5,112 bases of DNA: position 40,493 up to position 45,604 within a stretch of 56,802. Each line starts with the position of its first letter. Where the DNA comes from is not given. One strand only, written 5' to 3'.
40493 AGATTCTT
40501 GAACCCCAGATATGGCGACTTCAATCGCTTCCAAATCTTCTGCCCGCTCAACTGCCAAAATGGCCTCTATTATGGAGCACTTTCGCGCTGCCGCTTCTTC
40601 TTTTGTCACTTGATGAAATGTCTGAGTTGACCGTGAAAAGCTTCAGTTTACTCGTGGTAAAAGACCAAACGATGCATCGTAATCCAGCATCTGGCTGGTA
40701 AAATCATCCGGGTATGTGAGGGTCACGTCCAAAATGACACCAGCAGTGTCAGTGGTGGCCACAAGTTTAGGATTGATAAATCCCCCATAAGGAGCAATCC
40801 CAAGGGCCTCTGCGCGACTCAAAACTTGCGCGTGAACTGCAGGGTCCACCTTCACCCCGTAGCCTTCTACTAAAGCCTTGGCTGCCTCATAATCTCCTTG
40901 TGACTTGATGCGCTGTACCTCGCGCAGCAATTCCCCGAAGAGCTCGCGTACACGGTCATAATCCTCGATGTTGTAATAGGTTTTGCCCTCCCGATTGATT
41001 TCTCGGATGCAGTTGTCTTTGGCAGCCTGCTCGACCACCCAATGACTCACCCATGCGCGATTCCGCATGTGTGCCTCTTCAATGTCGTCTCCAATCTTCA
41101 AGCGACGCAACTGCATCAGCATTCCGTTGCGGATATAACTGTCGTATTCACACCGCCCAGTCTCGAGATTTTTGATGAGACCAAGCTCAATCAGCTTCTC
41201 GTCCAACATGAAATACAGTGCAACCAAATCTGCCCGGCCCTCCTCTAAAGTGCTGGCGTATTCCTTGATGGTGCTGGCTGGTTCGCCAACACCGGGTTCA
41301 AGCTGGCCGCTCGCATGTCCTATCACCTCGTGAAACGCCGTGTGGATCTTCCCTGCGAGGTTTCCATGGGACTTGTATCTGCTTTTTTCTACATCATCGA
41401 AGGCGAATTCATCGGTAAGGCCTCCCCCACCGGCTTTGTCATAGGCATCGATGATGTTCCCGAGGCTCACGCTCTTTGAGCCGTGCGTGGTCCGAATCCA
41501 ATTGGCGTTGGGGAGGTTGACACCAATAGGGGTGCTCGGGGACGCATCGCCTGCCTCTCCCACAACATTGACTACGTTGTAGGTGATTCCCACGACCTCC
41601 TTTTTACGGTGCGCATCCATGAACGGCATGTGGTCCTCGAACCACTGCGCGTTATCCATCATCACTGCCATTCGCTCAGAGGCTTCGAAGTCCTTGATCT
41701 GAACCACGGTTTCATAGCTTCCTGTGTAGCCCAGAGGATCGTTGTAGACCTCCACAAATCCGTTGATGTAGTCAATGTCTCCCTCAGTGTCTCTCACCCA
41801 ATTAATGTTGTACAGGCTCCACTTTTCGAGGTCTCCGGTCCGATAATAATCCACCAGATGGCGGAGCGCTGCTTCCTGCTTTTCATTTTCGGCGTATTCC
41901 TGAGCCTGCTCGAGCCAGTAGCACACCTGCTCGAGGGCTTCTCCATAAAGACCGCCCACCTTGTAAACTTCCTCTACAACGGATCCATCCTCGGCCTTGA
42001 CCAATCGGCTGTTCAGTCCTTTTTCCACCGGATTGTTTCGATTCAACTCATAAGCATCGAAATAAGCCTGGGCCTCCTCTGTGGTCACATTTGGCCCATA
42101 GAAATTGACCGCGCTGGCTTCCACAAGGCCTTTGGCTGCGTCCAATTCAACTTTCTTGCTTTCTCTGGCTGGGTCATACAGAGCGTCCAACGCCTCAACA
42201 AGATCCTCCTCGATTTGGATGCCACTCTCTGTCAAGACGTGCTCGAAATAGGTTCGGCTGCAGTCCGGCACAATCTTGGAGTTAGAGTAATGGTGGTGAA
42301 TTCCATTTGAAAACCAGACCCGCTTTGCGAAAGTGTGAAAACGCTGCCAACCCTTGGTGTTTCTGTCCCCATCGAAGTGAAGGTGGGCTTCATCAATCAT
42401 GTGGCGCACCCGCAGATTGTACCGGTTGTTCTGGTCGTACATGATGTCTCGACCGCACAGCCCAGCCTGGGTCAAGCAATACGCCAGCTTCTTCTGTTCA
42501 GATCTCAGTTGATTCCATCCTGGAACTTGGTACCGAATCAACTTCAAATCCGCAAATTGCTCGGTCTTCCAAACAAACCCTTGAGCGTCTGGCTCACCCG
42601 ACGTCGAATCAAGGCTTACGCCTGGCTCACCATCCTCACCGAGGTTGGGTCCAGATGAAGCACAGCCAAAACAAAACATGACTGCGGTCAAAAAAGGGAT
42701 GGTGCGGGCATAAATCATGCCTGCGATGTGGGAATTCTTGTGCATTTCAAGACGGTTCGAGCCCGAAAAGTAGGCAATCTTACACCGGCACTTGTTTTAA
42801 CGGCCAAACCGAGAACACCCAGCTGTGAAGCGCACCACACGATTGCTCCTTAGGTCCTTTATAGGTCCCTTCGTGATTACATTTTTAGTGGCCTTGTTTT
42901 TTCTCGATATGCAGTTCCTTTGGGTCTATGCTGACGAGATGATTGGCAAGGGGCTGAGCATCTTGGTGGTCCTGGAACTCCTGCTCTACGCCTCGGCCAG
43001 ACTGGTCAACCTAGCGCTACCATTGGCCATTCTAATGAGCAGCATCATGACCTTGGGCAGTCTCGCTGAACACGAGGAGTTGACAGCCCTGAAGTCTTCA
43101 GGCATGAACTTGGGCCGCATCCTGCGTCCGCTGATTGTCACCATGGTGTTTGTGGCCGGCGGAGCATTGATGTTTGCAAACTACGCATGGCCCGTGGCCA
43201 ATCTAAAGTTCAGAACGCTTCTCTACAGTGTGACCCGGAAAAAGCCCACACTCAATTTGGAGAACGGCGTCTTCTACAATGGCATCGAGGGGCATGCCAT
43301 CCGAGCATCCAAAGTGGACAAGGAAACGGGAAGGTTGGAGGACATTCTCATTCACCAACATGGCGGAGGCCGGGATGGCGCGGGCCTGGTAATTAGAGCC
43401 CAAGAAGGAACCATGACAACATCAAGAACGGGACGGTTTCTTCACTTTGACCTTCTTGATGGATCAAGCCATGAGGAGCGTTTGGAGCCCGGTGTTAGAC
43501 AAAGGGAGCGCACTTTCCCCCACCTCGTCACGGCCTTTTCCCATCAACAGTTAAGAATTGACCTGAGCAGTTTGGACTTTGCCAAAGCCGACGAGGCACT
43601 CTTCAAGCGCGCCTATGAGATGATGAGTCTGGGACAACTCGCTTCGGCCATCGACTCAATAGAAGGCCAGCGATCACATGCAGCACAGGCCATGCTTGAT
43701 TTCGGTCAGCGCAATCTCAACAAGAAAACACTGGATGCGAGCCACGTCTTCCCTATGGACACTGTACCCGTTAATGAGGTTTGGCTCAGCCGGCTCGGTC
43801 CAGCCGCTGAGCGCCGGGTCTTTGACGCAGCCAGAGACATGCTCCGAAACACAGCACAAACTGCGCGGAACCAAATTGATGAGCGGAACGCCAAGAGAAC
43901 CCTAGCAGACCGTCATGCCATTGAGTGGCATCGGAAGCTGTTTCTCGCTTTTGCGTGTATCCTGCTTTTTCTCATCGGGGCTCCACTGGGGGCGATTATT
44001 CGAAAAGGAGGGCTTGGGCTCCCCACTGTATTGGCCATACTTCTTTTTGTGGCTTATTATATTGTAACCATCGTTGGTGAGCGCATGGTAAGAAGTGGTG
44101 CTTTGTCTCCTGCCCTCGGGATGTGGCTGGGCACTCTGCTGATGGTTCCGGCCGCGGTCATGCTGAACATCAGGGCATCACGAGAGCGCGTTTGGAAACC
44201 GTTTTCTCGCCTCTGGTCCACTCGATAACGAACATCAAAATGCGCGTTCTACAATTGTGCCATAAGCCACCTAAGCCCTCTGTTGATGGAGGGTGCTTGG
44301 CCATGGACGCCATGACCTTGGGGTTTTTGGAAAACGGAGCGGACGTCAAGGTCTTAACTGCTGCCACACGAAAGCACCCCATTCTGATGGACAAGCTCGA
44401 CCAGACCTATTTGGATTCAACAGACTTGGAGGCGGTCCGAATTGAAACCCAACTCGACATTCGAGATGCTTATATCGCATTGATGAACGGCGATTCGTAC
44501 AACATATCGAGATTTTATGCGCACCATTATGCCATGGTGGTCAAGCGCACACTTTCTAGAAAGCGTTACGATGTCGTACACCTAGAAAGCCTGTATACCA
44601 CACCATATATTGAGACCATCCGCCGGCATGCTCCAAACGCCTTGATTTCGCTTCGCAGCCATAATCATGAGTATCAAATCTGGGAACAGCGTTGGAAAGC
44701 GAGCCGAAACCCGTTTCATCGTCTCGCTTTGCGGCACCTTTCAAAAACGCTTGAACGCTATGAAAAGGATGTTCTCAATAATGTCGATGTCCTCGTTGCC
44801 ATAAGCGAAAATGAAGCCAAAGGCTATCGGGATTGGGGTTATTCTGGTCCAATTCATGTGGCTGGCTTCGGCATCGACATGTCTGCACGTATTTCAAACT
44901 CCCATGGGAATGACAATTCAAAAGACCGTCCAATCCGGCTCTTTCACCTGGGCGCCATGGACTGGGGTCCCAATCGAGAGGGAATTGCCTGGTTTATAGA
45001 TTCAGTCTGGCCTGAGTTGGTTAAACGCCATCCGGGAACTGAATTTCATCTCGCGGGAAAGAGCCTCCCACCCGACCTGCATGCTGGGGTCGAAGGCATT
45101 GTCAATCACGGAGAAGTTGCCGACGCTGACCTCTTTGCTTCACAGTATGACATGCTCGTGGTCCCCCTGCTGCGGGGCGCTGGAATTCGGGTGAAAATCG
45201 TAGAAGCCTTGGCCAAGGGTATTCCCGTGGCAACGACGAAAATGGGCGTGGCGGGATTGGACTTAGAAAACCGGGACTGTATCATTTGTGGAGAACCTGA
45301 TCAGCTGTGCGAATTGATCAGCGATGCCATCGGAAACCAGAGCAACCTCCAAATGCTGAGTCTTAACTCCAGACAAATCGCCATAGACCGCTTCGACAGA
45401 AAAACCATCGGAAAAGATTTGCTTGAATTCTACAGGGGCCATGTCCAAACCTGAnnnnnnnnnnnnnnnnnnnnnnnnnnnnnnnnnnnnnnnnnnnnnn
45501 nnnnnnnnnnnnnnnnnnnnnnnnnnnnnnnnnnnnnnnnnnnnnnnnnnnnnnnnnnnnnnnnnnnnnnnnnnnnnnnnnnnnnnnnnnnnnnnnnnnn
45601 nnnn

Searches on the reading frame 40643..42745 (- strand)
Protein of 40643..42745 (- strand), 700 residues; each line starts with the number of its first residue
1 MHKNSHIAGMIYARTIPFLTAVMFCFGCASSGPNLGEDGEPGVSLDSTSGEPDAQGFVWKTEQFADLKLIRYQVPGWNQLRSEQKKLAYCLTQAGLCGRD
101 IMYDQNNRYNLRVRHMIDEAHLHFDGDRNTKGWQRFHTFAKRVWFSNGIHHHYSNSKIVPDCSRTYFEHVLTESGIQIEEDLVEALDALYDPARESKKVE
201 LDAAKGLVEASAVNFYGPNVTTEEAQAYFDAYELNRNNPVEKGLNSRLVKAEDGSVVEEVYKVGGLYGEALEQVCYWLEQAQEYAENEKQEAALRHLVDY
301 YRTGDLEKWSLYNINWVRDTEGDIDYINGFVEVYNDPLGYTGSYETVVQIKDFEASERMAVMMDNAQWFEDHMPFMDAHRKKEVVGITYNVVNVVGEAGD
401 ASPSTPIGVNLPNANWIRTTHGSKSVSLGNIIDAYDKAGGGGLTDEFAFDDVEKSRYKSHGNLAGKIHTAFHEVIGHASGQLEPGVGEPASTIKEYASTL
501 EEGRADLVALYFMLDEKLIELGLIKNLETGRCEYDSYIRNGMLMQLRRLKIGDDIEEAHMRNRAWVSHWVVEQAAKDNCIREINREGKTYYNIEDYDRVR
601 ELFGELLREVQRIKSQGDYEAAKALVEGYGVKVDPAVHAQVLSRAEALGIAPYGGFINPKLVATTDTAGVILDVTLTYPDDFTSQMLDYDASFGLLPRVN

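Call 45: search_protein_families(library=pfam, proteins=[window:40643-42745:-], max_evalue=0.001)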
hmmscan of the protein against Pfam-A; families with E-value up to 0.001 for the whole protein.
window:40643-42745:- (700 aa): 1 family
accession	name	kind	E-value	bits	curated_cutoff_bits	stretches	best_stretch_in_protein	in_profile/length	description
PF03571.21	Peptidase_M49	-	1.3e-46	159.6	21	2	259-482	93-308/548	Peptidase family M49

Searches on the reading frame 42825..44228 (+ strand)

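Call 45: search_protein_families(library=pfam, proteins=[window:42825-44228:+], max_evalue=0.001)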
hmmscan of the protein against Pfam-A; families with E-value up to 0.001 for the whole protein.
window:42825-44228:+ (467 aa): 1 family
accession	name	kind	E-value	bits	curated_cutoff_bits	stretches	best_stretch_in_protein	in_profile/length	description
PF03739.19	LptF_LptG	-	1e-71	242.3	27.9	1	6-447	1-350/353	Lipopolysaccharide export system permease LptF/LptG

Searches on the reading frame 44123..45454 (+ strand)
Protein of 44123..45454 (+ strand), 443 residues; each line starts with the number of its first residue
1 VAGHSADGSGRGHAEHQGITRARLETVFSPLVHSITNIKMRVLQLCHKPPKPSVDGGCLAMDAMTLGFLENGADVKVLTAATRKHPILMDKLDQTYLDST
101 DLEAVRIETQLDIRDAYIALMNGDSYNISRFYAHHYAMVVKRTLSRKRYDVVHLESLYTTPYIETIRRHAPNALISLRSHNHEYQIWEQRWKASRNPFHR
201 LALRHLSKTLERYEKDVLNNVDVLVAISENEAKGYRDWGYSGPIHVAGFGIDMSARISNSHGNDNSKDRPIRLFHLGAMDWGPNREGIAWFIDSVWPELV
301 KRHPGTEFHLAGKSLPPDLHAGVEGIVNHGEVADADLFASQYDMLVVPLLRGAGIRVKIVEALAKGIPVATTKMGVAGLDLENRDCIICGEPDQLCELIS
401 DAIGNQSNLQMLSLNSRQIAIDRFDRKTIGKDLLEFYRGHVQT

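Call 45: search_protein_families(library=pfam, proteins=[window:44123-45454:+], max_evalue=0.001)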
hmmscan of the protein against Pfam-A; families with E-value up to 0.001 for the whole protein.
window:44123-45454:+ (443 aa): 3 families
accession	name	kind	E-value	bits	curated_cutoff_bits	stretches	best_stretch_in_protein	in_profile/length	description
PF13692.12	Glyco_trans_1_4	-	3.5e-16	60.2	27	1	272-402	3-139/142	Glycosyl transferases group 1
PF13439.12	Glyco_transf_4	-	2e-08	34.9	28.5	1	136-253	60-168/170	Glycosyltransferase Family 4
PF13579.12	Glyco_trans_4_4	-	4.9e-08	33.9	29.7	1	71-246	17-154/158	Glycosyl transferase 4-like domain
